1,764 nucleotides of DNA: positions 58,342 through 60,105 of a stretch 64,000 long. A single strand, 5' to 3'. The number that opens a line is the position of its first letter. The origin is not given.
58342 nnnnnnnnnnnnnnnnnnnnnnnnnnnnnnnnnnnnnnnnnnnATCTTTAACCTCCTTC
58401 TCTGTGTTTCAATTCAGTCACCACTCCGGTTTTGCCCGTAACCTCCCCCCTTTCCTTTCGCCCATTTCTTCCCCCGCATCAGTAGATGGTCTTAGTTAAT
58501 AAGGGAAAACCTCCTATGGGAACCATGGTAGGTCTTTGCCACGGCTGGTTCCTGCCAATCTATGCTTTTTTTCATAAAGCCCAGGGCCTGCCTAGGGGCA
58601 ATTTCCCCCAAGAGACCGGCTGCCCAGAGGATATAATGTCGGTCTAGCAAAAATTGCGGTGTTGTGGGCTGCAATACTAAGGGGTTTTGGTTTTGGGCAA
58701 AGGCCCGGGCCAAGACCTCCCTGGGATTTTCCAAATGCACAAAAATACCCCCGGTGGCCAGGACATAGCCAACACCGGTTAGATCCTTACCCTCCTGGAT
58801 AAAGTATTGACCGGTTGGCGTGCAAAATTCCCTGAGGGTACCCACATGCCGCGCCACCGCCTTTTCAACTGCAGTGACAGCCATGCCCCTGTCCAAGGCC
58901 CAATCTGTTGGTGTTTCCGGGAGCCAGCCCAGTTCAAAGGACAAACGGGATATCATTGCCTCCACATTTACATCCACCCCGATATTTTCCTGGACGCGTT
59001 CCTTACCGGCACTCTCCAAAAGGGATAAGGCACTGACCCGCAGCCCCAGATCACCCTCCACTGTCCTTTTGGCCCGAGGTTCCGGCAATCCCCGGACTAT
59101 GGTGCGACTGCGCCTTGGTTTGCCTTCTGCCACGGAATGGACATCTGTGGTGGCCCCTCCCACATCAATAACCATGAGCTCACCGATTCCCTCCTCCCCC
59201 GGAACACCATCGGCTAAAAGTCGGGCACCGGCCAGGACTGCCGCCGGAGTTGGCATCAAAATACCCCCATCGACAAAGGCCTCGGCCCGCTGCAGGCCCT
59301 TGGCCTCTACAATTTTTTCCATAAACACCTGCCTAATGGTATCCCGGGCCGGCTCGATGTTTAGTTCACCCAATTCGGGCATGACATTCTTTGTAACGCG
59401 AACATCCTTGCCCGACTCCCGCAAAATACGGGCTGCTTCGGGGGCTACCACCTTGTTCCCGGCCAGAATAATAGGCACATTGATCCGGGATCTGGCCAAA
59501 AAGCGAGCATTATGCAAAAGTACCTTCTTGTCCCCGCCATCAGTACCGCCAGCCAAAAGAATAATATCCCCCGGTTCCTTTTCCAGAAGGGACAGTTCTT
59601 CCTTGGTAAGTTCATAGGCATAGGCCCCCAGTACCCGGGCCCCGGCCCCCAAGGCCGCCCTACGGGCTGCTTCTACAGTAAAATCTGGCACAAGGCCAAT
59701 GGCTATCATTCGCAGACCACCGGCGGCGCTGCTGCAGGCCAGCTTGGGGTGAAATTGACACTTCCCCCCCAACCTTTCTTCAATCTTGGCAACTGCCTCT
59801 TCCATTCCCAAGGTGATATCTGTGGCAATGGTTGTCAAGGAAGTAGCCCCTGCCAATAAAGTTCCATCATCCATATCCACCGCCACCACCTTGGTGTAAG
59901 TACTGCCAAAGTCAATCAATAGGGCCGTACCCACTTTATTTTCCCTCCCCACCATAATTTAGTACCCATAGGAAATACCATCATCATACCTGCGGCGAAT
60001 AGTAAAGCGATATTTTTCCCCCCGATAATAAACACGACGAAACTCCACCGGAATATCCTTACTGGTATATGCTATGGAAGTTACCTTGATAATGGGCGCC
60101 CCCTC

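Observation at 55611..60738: GntR/HutC-regulated cluster: a GlmL-like reactivase-type ASKHA protein, an opine-dehydrogenase-like enzyme and a B12-binding-domain fusion protein. This is a candidate uncharacterised cobalamin-dependent pathway.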

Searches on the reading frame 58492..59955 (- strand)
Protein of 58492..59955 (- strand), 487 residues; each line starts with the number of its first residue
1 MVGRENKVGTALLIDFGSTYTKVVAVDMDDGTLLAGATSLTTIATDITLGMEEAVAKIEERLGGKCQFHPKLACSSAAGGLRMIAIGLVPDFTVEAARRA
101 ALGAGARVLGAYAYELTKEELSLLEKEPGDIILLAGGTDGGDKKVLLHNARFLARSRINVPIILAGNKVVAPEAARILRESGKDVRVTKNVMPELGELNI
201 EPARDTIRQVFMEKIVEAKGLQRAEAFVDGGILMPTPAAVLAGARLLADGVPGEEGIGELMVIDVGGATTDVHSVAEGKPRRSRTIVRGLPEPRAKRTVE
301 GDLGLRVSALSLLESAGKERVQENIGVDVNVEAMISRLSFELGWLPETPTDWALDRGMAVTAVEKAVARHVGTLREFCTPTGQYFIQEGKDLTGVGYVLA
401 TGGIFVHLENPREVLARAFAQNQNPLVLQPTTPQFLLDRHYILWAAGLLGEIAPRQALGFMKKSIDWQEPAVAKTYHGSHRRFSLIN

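Call 3: search_protein_families(library=pfam, proteins=[window:58492-59955:-], max_evalue=0.01)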
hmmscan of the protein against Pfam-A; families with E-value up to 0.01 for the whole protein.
window:58492-59955:- (487 aa): 2 families
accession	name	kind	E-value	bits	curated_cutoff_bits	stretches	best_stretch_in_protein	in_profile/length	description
PF13941.12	MutL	-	7.2e-167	556.1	27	1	12-464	2-449/450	MutL protein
PF05378.19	Hydant_A_N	-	0.00086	19.5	25.2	0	13-62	3-50/176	Hydantoinase/oxoprolinase N-terminal region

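Call 4: search_protein_families(library=ncbifam, proteins=[window:58492-59955:-], max_evalue=0.01)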
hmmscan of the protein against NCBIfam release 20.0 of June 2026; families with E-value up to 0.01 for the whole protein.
window:58492-59955:- (487 aa): 3 families
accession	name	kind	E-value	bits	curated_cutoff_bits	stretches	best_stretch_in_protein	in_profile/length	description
NF040745.1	accessory_GlmL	equivalog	1.1e-178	594.7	475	1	11-465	1-457/459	methylaspartate mutase accessory protein GlmL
TIGR01319.1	glmL_fam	subfamily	2.8e-135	451.7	204.05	1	14-464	1-454/456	GlmL family protein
NF040744.1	ornith_Or-4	equivalog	2e-116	389.3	600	1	12-465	4-447/448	GlmL-related ornithine degradation protein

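Call 29: search_solved_structures(query=window:58492-59955:-, max_evalue=0.01, show_alignments=0)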
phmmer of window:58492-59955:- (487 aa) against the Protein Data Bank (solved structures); distinct sequences matched with E-value up to 0.01: 0.

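Call 72: find_homologous_proteins(query=window:58492-59955:-, max_evalue=1e-10)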
Query window:58492-59955:- (487 aa): 8000 proteins with E <= 1e-10 among 8000 candidates; the best 120 are listed.
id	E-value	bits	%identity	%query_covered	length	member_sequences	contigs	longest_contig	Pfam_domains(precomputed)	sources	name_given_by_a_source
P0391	0.0e+0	1050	100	99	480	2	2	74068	PF13941.13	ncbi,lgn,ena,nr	ncbi:MAG: MutL protein [Firmicutes bacterium]|nr:MutL protein [Bacillota bacterium]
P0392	2.3e-252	856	82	99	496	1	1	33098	PF13941.13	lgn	-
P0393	9.2e-249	844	82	98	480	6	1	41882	PF13941.13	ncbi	-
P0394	1.2e-225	768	79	94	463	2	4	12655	PF13941.13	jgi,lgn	-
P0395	1.1e-223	761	77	94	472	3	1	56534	PF13941.13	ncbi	ncbi:MAG: methylaspartate mutase accessory protein GlmL [bacterium]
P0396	4.8e-164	565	59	94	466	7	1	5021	PF13941.13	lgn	-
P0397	4.2e-163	562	59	94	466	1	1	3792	PF13941.13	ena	-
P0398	3.5e-161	555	59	93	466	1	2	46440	PF13941.13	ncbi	-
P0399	1.4e-160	553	58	94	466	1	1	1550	PF13941.13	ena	-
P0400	2.7e-160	552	59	93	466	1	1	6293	PF13941.13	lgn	-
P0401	4.0e-160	552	59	94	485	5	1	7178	PF13941.13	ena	-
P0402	6.9e-160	551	59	93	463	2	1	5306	PF13941.13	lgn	-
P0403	2.3e-159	549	-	-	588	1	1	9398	PF01968.25,PF13941.13,PF05378.20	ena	-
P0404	4.6e-159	548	40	93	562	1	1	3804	PF01968.25,PF13941.13,PF05378.20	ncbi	-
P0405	5.5e-159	548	56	94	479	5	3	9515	PF13941.13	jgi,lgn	jgi:uncharacterized protein (TIGR01319 family)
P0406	6.5e-159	548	56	94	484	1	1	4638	PF13941.13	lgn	-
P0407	1.6e-158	547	58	94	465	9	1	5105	PF13941.13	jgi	jgi:uncharacterized protein (TIGR01319 family)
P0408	9.9e-158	544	58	93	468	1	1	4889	PF13941.13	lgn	-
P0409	1.6e-157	543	57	94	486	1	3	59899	PF13941.13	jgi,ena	-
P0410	2.1e-157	543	58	94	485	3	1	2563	PF13941.13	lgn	-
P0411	2.4e-157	543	57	94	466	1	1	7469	PF13941.13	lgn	-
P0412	3.3e-157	542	57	93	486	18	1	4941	PF13941.13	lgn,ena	-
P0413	6.3e-157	541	56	95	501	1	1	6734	PF13941.13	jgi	jgi:uncharacterized protein (TIGR01319 family)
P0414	7.0e-157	541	57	94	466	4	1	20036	PF13941.13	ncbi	-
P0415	7.3e-157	541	57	94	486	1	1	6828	PF13941.13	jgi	jgi:uncharacterized protein (TIGR01319 family)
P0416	7.8e-157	541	57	94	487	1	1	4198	PF13941.13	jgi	jgi:uncharacterized protein (TIGR01319 family)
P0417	1.1e-156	541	57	94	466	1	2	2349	PF13941.13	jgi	jgi:uncharacterized protein (TIGR01319 family)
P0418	3.6e-156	539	56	94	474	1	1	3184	PF13941.13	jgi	-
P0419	1.4e-155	537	56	94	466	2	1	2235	PF13941.13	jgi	jgi:uncharacterized protein (TIGR01319 family)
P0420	1.5e-155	537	56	93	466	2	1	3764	PF13941.13,PF05378.20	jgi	jgi:uncharacterized protein (TIGR01319 family)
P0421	1.6e-155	537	56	94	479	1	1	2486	PF13941.13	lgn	-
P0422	2.1e-155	536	57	93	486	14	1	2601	PF13941.13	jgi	-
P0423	2.8e-155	536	57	93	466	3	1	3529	PF13941.13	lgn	-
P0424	1.2e-154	534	55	94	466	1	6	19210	PF13941.13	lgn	-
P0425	1.7e-154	533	55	94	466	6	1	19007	PF13941.13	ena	-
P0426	5.1e-154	532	57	93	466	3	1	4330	PF13941.13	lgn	-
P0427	5.4e-154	532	56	94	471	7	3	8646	PF13941.13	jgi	jgi:uncharacterized protein (TIGR01319 family)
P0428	6.9e-154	531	55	93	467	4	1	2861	PF13941.13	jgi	-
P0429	7.1e-154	531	56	93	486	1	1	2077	PF13941.13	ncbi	ncbi:MAG: methylaspartate mutase accessory protein GlmL [Anaerolineae bacterium]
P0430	1.6e-153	530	55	94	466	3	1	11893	PF13941.13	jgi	-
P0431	8.1e-153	528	56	93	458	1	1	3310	PF13941.13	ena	-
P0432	1.0e-152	527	55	94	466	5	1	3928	PF13941.13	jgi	jgi:uncharacterized protein (TIGR01319 family)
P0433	1.1e-152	527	56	93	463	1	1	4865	PF13941.13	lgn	-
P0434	1.4e-152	527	56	93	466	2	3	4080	PF13941.13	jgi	-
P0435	4.2e-152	525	57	93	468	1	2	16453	PF13941.13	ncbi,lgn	-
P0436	9.7e-152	524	53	93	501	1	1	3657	PF13941.13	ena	-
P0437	1.7e-151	523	56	93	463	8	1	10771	PF13941.13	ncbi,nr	ncbi:TPA: MutL protein [Candidatus Bipolaricaulota bacterium]|nr:MutL protein [Candidatus Bipolarica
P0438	2.4e-151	523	56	95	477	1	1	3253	PF13941.13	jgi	-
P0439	7.5e-151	521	56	94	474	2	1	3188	PF13941.13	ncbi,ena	-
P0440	2.3e-150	520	56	94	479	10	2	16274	PF13941.13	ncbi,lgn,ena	-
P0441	3.0e-150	519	53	93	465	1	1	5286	PF13941.13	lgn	-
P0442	6.0e-150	518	55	94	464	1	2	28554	PF13941.13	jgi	-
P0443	2.1e-149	517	56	93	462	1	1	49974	PF13941.13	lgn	-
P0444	3.0e-149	516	52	94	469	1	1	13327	PF13941.13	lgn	-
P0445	1.9e-148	513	55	93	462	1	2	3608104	PF13941.13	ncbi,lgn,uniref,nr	ncbi:glutamate mutase, MutL [Desulforamulus reducens MI-1]|uniref:Glutamate mutase, MutL n=1 Tax=Des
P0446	9.1e-148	511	54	93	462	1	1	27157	PF13941.13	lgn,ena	-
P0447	1.5e-147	510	53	93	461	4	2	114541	PF13941.13,PF05378.20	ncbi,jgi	ncbi:MAG: methylaspartate mutase accessory protein GlmL [Bacillota bacterium]|jgi:uncharacterized pr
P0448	2.0e-147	510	56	94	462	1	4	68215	PF13941.13,PF05378.20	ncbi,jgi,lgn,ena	-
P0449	2.9e-147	509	55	93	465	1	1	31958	PF13941.13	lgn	-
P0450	4.8e-147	509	56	94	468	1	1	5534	PF13941.13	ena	-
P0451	5.4e-147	509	54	94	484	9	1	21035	PF13941.13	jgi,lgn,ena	-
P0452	9.5e-147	508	56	94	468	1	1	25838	PF13941.13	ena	-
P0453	1.2e-146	507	55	93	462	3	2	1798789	PF13941.13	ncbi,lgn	ncbi:methylaspartate mutase accessory protein GlmL [Desulfotomaculum varum]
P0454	3.2e-146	506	55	93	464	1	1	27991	PF13941.13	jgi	-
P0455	4.6e-146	506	54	95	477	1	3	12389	PF13941.13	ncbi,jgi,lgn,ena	-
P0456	1.4e-145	504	53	95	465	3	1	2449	PF13941.13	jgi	-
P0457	1.6e-145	504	53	93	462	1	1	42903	PF13941.13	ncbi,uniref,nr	ncbi:hypothetical protein ABG79_02066 [Caloramator mitchellensis]|uniref:MutL protein n=1 Tax=Calora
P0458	2.5e-145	503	53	93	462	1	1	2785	PF13941.13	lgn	-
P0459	2.7e-145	503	55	93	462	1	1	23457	PF13941.13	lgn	-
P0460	2.9e-145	503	54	95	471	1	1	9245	PF13941.13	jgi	-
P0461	3.1e-145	503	53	90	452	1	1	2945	PF13941.13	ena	-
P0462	4.2e-145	502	55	93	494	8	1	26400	PF13941.13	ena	-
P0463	4.7e-145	502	52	93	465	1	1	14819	PF13941.13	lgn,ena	-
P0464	1.0e-144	501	53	93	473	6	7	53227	PF13941.13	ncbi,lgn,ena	-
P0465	1.3e-144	501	54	94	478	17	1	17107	PF13941.13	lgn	-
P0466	2.1e-144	500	55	93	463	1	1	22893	PF13941.13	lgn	-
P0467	2.6e-144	500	55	93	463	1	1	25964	PF13941.13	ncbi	-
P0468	2.6e-144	500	56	93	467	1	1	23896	PF13941.13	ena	-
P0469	2.7e-144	500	56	93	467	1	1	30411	PF13941.13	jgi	-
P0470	3.3e-144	499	56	93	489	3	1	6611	PF13941.13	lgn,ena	-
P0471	5.9e-144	499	53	95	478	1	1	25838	PF13941.13,PF05378.20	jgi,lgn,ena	-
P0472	6.5e-144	498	53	93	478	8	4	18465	PF13941.13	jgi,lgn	jgi:uncharacterized protein (TIGR01319 family)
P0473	6.9e-144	498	55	93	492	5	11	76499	PF13941.13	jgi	jgi:uncharacterized protein (TIGR01319 family)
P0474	8.8e-144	498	53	93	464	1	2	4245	PF13941.13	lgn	-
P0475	9.3e-144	498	53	95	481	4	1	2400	PF13941.13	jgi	jgi:uncharacterized protein (TIGR01319 family)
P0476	2.0e-143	497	55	93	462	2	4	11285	PF13941.13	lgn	-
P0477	2.1e-143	497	54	94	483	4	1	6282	PF13941.13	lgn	-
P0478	3.3e-143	496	55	93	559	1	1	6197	PF13941.13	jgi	-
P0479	3.9e-143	496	54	93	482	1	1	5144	PF13941.13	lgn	-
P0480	3.9e-143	496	53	93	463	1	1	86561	PF13941.13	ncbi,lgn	-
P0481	5.2e-143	495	52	93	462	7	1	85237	PF13941.13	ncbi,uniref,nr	ncbi:methylaspartate mutase accessory protein GlmL [Caloramator sp. CAR-1]|uniref:methylaspartate mu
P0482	5.2e-143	495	54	93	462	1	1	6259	PF13941.13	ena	-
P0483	5.6e-143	495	53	93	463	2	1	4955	PF13941.13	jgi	-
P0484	5.7e-143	495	53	93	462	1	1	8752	PF13941.13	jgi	-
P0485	6.5e-143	495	54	93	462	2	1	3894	PF13941.13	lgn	-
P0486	6.9e-143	495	54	95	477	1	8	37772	PF13941.13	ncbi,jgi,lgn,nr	ncbi:MAG: MutL protein [Chloroflexi bacterium]|nr:MutL protein [Chloroflexota bacterium]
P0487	7.8e-143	495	53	93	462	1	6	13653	PF13941.13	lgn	-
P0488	9.6e-143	495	52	93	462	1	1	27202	PF13941.13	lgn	-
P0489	1.0e-142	495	52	93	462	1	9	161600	PF13941.13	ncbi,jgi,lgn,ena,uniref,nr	ncbi:conserved hypothetical protein [Caloramator fervidus]|uniref:MutL protein n=1 Tax=Caloramator f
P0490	1.0e-142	494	52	93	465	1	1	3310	PF13941.13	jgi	-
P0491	1.1e-142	494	54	94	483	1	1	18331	PF13941.13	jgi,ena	jgi:uncharacterized protein (TIGR01319 family)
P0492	1.1e-142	494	52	94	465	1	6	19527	PF13941.13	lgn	-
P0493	1.2e-142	494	52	93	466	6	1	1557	PF13941.13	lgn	-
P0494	1.2e-142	494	55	93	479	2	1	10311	PF13941.13,PF18171.7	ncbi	-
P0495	1.3e-142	494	53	94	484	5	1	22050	PF13941.13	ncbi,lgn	ncbi:MAG: methylaspartate mutase accessory protein GlmL [Anaerolineales bacterium]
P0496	1.4e-142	494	52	93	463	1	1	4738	PF13941.13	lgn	-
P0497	1.4e-142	494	51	94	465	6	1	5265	PF13941.13,PF05378.20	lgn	-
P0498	1.5e-142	494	52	94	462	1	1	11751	PF13941.13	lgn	-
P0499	3.2e-142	493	53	93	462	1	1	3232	PF13941.13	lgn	-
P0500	3.6e-142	493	52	93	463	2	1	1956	PF13941.13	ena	-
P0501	3.8e-142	493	54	95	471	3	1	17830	PF13941.13,PF05378.20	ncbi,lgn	ncbi:MAG: methylaspartate mutase accessory protein GlmL [Syntrophothermus sp.]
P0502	4.2e-142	492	53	94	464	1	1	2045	PF13941.13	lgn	-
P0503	5.9e-142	492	52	93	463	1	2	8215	PF13941.13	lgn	-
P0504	6.4e-142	492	52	94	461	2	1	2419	PF13941.13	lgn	-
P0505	6.7e-142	492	53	93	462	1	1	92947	PF13941.13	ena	-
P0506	8.1e-142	492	52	93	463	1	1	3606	PF13941.13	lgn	-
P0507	8.4e-142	491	53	93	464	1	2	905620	PF13941.13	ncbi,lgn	ncbi:methylaspartate mutase accessory protein GlmL [Desulfotomaculum defluvii]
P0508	8.5e-142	491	51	93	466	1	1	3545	PF13941.13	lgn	-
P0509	8.7e-142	491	53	93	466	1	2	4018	PF13941.13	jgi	jgi:uncharacterized protein (TIGR01319 family)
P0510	8.7e-142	491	52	93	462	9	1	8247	PF13941.13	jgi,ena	-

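Call 73: find_encoding_contigs(protein=P0445, flank=6000, max_places=1)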
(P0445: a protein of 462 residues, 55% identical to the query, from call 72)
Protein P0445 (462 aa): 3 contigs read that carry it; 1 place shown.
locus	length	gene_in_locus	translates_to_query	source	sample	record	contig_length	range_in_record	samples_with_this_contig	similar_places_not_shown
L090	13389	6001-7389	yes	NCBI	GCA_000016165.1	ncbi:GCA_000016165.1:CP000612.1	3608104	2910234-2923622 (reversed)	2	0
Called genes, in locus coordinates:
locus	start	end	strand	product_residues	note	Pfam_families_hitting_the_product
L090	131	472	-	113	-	-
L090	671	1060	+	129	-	-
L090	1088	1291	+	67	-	-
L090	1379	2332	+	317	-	-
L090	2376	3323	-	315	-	PF08823:PG_binding_2 (faint), PF01471:PG_binding_1, PF03734:YkuD, PF01471:PG_binding_1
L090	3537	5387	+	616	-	PF06347:SH3_4 (weak), PF08239:SH3_3, PF06347:SH3_4, PF08239:SH3_3, PF06347:SH3_4, PF08239:SH3_3, PF11741:AMIN, PF01520:Amidase_3, +2 more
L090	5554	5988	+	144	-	PF02310:B12-binding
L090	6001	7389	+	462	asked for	PF13941:MutL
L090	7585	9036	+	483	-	PF06368:Met_asp_mut_E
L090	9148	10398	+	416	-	PF05034:MAAL_N, PF07476:MAAL_C, PF13378:MR_MLE_C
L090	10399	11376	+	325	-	PF06050:HGD-D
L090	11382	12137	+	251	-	PF01869:BcrAD_BadFG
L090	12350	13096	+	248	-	PF23023:Anti-Pycsar_Apyc1, PF00753:Lactamase_B, PF19583:ODP (weak), PF12706:Lactamase_B_2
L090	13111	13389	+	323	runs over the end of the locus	-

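Call 84: predict_structure(alignment_id=A3)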
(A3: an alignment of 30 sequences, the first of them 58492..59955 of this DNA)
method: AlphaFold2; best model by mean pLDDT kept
length: 487 residues; sequences in the alignment: 30
mean_pLDDT: 84.2   pTM: 0.84
mean pLDDT of the five models: 84.2, 82.9, 79.4, 79.1, 76.8
residues with pLDDT >= 90: 223; 70-90: 206; 50-70: 35; < 50: 23
segments of 3 or more residues with pLDDT < 50: 1-7, 472-487
pLDDT, mean of each block of 10 residues (from residue 1): 52 89 92 91 73 93 88 78 80 72 75 89 90 76 89 95 87 95 92 76 85 74 79 86 95 95 88 92 87 80 78 90 93 87 85 92 90 92 92 94 87 81 80 90 95 92 79 43 37
secondary structure, 60 per line:
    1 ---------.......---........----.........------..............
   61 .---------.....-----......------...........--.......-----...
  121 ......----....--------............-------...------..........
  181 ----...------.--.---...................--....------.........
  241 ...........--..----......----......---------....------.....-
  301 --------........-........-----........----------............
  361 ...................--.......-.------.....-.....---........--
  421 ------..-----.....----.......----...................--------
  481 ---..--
elements in order: E10-16 E20-27 E32-40 H47-61 E71-75 E81-86 H93-103 E106-112 H118-126 E131-134 H143-154 E162-164 H171-180 E185-187 H201-219 H222-225 E232-235 H236-249 E260-265 E270-275 E285-288 E295-299 H309-316 H318-325 H331-338 H349-370 E371-379 E382-388 E397-401 H403-407 H411-418 E434-438 H443-449 H454-464 E465-472

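Call 86: fold_search(model_id=the predicted structure, library=pdb)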
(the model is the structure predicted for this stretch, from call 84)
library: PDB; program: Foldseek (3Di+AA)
matches with E <= 10: 1552; with E <= 0.001: 225
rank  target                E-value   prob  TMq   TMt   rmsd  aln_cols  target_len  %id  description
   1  5l9w_B                1.1e-08  1.00  0.39  0.30  10.9       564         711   14  Crystal structure of the Apc core complex (released 2017-01-18)
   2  5ya0_A                1.7e-08  1.00  0.34  0.35  13.3       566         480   11  Crystal structure of LsrK and HPr complex (released 2018-07-11)
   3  5ya1_A                2.3e-08  1.00  0.35  0.36  13.6       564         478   11  crystal structure of LsrK-HPr complex with ATP (released 2018-07-11)
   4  3gbt                  6.7e-08  1.00  0.37  0.36  12.5       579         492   10  Crystal structure of gluconate kinase from Lactobacillus acidophilus (released 2009-03-10)
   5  5l9w_b                1.3e-07  1.00  0.40  0.32  10.9       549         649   12  Crystal structure of the Apc core complex (released 2017-01-18)
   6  5ya2_A                6.0e-07  1.00  0.34  0.35  13.8       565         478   11  Crystal structure of LsrK-HPr complex with ADP (released 2018-07-11)
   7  3l0q_B                8.5e-07  1.00  0.37  0.34  13.6       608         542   12  The crystal structure of xlylulose kinase from Yersinia pseudotuberculosis (released 2010-01-05)
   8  3gg4_A                8.5e-07  1.00  0.37  0.34  13.5       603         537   10  The crystal structure of glycerol kinase from Yersinia pseudotuberculosis (released 2009-03-31)
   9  3qdk_B                8.5e-07  1.00  0.34  0.31  13.5       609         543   11  Structural insight on mechanism and diverse substrate selection strategy of ribulokinase (released 2011-02-09)
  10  3flc_X                1.3e-06  1.00  0.39  0.39  12.5       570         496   10  Crystal structure of the His-tagged H232R mutant of glycerol kinase from Enterococcus casseliflavus with glycerol (released 2009-01-20)
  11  4c23_A                1.3e-06  1.00  0.34  0.35  13.4       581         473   10  L-fuculose kinase (released 2013-12-11)
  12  2d0o_A                2.7e-06  1.00  0.32  0.27  24.0       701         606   12  Structure of diol dehydratase-reactivating factor complexed with ADP and Mg2+ (released 2006-02-28)
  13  1x9j_B                3.2e-06  1.00  0.26  0.32  15.7       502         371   12  Structure of butyrate kinase 2 reveals both open- and citrate-induced closed conformations: implications for substrate (released 2005-08-30)
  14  4a2b                  3.6e-06  1.00  0.33  0.40  14.5       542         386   10  Thermotoga maritima FtsA with ATP gamma S (released 2012-04-25)
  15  3h1q_B                3.8e-06  1.00  0.23  0.38  15.3       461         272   11  Crystal structure of ethanolamine utilization protein EutJ from Carboxydothermus hydrogenoformans (released 2009-05-19)
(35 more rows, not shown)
